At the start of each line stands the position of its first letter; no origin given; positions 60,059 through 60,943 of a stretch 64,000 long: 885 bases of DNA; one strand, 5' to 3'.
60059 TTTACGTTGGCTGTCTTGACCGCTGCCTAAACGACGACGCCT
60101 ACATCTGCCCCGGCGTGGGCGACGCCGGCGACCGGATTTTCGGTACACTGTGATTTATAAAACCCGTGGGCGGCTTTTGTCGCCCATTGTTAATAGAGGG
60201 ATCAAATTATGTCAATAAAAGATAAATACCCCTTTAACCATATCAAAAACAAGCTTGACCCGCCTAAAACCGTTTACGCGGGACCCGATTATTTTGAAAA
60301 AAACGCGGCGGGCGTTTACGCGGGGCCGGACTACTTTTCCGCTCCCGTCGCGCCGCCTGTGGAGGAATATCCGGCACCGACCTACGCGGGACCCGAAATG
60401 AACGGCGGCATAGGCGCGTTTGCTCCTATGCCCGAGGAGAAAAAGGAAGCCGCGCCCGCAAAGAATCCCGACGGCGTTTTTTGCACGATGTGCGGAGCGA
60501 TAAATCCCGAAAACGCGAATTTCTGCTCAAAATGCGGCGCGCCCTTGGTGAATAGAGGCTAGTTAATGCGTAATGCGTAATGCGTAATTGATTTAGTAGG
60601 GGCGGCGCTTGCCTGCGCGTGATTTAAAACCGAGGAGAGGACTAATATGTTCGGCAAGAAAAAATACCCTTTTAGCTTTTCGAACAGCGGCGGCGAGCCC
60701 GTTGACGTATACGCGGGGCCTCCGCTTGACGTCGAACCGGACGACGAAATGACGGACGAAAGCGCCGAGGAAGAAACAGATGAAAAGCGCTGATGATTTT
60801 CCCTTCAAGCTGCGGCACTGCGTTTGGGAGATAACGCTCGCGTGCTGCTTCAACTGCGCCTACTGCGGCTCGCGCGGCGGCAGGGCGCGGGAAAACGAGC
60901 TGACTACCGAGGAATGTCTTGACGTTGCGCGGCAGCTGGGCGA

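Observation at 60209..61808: Candidate new peptide-modification system: rSAM/SPASM enzyme coupled to a KYPF..VYAGP mini-ORF and a paralogous YAGP-repeat zinc-ribbon protein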

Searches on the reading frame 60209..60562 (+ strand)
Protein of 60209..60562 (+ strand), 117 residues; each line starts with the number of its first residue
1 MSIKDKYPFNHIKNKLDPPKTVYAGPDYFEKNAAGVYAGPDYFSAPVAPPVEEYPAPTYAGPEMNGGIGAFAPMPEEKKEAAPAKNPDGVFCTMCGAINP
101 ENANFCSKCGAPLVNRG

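Call 3: search_protein_families(library=ncbifam, proteins=[window:60209-60562:+], max_evalue=0.1)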
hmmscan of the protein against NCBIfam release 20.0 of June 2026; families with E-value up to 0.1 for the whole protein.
window:60209-60562:+ (117 aa): 4 families
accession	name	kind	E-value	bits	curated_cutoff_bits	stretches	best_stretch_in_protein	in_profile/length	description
NF045510.1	4Cys_prefix_kin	domain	5.3e-05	23.4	24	1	99-113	12-26/26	4-Cys prefix domain-containing protein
NF003161.0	PRK04136.1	equivalog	0.0007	19.1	54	1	92-110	17-35/49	50S ribosomal protein L40e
NF011149.0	PRK14559.1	equivalog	0.035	12.8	374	1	90-115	2-27/642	serine/threonine phosphatase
NF005651.0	PRK07418.1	subfamily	0.071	11.3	942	1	84-112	588-616/617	acetolactate synthase large subunit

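Call 4: search_protein_families(library=pfam, proteins=[window:60209-60562:+], max_evalue=0.1)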
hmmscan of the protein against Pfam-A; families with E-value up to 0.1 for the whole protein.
window:60209-60562:+ (117 aa): 10 families
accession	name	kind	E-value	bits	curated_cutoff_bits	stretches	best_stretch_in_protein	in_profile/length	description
PF13240.11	Zn_Ribbon_1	-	1.6e-09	37.7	25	1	91-113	1-23/23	zinc-ribbon domain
PF24463.1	DUF7577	-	2.9e-05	24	28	1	88-113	1-26/27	Domain of unknown function (DUF7577)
PF12773.13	DZR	-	4.3e-05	24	27.3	1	92-113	1-22/45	Double zinc ribbon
PF14803.11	Zn_ribbon_Nudix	-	0.0087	16.4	25.6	0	104-114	1-11/34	Nudix N-terminal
PF13248.11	Zn_ribbon_3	-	0.011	15.6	27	1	92-113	5-26/26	zinc-ribbon domain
PF09297.16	Zn_ribbon_NUD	-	0.014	15.5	24.8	1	102-113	2-13/32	NADH pyrophosphatase zinc ribbon domain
PF18912.6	DZR_2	-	0.015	15.6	27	1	92-112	10-45/56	Double zinc ribbon domain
PF17032.10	Zn_ribbon_15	-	0.038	15.2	28.9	1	89-110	52-73/73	zinc-ribbon family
PF05191.20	ADK_lid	-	0.04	14.3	26.6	1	99-116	17-34/36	Adenylate kinase, active site lid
PF22289.1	DmmA-like_C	-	0.096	13.1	27.4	0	90-114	2-29/44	Dimethylamine monooxygenase subunit DmmA-like, C-terminal domain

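Call 72: find_homologous_proteins(query=window:60209-60562:+, max_evalue=0.001)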
Query window:60209-60562:+ (117 aa): 11 proteins with E <= 0.001 among 51 candidates.
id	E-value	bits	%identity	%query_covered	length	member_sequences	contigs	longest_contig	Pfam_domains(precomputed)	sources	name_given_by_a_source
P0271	1.5e-71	256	97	100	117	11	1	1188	PF13240.12,PF24463.2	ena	-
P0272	2.0e-42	162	69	99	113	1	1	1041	PF13240.12,PF12773.14,PF24463.2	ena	-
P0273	2.8e-34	136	96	57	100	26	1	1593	-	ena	-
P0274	3.2e-32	129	93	57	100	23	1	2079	-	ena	-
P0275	5.4e-31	125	94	55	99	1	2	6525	-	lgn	-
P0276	3.7e-7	48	44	53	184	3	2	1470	-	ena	-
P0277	5.7e-7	48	47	54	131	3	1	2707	-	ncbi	-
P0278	1.2e-6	47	38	55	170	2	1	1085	-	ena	-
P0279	1.9e-6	46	42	55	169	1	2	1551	-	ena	-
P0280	8.0e-6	44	42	53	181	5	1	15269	-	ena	-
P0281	7.8e-4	38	44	53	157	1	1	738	-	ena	-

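Call 73: find_encoding_contigs(protein=P0272, flank=1500, max_places=2)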
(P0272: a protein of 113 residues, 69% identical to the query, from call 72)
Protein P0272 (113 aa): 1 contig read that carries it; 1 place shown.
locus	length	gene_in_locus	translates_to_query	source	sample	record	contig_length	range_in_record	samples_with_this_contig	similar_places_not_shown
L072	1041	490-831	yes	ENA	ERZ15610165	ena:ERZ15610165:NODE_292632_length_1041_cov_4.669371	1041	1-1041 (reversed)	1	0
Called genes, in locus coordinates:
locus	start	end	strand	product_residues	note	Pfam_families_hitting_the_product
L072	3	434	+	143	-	?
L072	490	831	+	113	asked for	PF24463:DUF7577 (faint), PF12773:DZR (weak), PF13240:Zn_Ribbon_1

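Call 97: predict_structure(protein=window:60209-60559:+)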
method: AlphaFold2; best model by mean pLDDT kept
length: 117 residues; sequences in the alignment: 1
mean_pLDDT: 56.8   pTM: 0.26
mean pLDDT of the five models: 56.8, 56.0, 54.2, 53.9, 52.6
residues with pLDDT >= 90: 0; 70-90: 25; 50-70: 40; < 50: 52
segments of 3 or more residues with pLDDT < 50: 8-18, 20-38, 45-48, 54-56, 79-83
pLDDT, mean of each block of 10 residues (from residue 1): 50 47 46 47 51 53 54 50 56 83 82 65
secondary structure, 60 per line:
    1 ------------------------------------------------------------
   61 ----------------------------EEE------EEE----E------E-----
elements in order: E89-91 E98-100

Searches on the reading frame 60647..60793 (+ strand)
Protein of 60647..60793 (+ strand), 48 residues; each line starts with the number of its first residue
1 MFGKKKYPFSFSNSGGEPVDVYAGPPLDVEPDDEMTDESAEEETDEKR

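Call 3: search_protein_families(library=ncbifam, proteins=[window:60647-60793:+], max_evalue=0.1)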
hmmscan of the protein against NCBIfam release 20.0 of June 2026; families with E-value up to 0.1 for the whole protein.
window:60647-60793:+ (48 aa): 0 families

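Call 4: search_protein_families(library=pfam, proteins=[window:60647-60793:+], max_evalue=0.1)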
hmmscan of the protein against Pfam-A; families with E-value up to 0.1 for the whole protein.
window:60647-60793:+ (48 aa): 0 families

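Call 81: list_cluster_members(proteins=[window:60647-60790:+, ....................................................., window:60209-60559:+])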
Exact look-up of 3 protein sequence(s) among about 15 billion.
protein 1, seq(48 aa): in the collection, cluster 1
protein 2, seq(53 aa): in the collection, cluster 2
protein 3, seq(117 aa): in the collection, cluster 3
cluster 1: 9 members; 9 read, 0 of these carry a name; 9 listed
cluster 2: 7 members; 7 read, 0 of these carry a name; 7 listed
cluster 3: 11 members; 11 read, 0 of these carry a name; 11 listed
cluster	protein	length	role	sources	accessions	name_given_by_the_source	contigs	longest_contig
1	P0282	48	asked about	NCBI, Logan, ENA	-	-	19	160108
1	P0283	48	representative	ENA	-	-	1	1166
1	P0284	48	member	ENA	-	-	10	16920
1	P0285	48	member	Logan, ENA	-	-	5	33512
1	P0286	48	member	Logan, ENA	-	-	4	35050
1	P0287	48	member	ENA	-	-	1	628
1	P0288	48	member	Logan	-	-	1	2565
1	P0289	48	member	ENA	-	-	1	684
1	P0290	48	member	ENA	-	-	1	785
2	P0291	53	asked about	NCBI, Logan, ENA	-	-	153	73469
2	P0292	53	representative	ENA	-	-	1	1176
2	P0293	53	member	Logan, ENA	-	-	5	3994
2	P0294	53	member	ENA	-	-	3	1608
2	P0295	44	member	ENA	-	-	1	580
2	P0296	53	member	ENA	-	-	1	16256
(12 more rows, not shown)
